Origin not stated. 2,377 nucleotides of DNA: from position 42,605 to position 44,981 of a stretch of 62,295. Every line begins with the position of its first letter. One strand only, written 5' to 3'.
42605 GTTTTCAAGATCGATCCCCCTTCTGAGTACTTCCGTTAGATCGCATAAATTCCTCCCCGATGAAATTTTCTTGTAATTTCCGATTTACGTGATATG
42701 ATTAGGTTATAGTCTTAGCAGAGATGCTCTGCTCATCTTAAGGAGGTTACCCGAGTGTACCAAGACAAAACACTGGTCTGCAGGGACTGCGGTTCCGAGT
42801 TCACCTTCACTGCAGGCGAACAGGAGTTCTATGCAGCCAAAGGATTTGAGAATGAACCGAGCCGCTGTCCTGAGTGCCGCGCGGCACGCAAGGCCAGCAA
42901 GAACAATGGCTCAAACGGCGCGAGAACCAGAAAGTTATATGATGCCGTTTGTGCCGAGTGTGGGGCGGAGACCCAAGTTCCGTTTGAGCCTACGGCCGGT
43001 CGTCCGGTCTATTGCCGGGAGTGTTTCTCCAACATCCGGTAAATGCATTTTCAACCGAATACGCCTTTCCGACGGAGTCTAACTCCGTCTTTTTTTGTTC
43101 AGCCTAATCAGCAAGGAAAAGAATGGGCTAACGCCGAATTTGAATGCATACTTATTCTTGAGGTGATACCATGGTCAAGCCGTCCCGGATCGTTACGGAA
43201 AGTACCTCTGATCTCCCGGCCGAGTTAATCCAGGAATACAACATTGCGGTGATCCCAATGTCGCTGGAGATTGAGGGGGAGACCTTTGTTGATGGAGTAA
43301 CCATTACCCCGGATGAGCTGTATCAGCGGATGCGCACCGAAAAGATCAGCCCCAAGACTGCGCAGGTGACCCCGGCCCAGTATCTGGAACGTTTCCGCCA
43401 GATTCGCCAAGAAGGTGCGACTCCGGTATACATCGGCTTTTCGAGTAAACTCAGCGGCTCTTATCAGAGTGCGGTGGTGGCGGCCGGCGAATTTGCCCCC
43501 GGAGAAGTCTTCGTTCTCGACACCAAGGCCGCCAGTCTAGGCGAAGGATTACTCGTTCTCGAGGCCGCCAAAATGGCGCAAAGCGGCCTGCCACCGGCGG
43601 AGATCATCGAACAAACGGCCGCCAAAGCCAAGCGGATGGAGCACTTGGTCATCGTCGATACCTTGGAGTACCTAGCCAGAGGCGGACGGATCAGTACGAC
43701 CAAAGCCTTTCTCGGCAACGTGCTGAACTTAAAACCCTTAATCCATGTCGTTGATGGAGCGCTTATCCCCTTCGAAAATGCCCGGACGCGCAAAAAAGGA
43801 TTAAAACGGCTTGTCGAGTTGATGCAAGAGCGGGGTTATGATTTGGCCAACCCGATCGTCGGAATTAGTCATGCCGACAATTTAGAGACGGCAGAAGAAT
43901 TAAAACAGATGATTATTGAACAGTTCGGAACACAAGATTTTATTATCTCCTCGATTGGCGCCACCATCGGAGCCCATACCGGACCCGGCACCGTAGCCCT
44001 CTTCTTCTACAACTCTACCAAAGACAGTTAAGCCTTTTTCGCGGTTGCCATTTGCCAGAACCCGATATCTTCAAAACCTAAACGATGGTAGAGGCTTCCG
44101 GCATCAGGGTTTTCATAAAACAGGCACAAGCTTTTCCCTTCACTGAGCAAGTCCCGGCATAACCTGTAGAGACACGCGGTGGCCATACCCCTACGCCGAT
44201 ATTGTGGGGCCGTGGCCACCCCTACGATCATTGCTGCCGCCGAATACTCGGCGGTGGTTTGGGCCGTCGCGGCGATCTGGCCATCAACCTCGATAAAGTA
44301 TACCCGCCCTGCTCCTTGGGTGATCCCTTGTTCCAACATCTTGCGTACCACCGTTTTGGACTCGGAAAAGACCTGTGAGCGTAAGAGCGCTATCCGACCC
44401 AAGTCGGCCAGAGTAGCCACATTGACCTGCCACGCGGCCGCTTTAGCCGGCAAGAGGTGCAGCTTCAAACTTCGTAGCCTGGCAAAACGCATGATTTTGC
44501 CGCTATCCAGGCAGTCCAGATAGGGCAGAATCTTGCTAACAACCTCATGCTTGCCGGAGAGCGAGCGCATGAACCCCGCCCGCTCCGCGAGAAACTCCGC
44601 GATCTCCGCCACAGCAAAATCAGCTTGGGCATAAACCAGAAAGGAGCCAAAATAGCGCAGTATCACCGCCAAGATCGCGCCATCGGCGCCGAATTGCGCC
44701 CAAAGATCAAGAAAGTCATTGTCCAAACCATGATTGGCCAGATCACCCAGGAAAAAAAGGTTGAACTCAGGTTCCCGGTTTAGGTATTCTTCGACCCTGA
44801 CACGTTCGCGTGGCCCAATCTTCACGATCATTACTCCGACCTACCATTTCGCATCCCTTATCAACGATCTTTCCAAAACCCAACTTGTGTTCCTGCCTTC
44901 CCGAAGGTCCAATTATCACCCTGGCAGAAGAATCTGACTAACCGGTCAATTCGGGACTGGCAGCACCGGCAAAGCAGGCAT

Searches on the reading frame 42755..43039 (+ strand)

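Call 58: search_protein_families(library=pfam, proteins=[window:42755-43039:+], max_evalue=0.001)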
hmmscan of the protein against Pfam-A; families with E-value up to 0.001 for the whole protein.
window:42755-43039:+ (95 aa): 4 families
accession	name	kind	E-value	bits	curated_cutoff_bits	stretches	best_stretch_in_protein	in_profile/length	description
PF13451.12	zf_Tbcl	-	1.8e-25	89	24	1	3-49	1-47/48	Probable treble clef domain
PF23477.1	zf_Tbcl_2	-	3.1e-20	72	27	1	59-93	1-35/37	Probable treble clef zinc finger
PF21344.3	Zn_ribbon_LysW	-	0.0004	20.4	27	0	65-90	2-27/46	Alpha-aminoadipate carrier protein LysW-like, globular domain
PF12773.13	DZR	-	0.00071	20.1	27.3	0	5-50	11-39/45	Double zinc ribbon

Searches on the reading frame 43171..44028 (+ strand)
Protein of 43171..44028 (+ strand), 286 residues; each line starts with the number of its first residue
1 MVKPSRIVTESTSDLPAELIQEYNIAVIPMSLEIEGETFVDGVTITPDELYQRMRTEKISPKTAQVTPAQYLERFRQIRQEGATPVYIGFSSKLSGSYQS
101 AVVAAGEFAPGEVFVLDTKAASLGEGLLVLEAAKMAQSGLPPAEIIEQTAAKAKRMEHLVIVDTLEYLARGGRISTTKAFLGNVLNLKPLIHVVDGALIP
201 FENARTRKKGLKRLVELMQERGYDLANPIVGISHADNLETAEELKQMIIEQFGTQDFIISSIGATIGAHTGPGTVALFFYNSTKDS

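Call 58: search_protein_families(library=pfam, proteins=[window:43171-44028:+], max_evalue=0.001)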
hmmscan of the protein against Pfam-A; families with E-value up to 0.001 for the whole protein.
window:43171-44028:+ (286 aa): 1 family
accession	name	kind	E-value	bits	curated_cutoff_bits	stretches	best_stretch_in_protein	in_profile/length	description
PF02645.21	DegV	-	1.2e-87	294.3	27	1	6-280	3-278/280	Uncharacterised protein, DegV family COG1307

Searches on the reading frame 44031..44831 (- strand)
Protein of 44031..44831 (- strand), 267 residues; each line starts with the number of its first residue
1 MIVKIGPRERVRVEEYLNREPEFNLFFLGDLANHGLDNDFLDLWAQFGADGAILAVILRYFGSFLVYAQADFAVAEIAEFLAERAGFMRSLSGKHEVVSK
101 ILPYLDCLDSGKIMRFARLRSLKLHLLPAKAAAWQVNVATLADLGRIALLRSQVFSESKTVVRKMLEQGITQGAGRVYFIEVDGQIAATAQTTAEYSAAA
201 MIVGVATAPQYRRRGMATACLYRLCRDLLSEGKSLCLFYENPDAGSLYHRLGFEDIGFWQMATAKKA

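Call 58: search_protein_families(library=pfam, proteins=[window:44031-44831:-], max_evalue=0.001)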
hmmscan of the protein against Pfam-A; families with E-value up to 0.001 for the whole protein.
window:44031-44831:- (267 aa): 7 families
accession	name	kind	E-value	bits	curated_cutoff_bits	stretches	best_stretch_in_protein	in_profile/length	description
PF00583.31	Acetyltransf_1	-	2.3e-10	41.2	20.7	1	170-253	28-116/116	Acetyltransferase (GNAT) family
PF12746.13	GNAT_acetyltran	-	3.1e-10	40.6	26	1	172-256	156-237/243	GNAT acetyltransferase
PF13527.13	Acetyltransf_9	-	7.7e-09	36.1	25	1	139-254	5-125/127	Acetyltransferase (GNAT) domain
PF13508.13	Acetyltransf_7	-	1.6e-08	35.3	27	1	175-254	3-83/84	Acetyltransferase (GNAT) domain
PF13673.13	Acetyltransf_10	-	5.5e-06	26.8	23.6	1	159-257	15-111/128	Acetyltransferase (GNAT) domain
PF08445.16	FR47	-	2.5e-05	24.6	22.1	1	196-256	20-80/86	FR47-like protein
PF13480.13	Acetyltransf_6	-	0.00053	20.6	22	1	153-232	48-128/143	Acetyltransferase (GNAT) domain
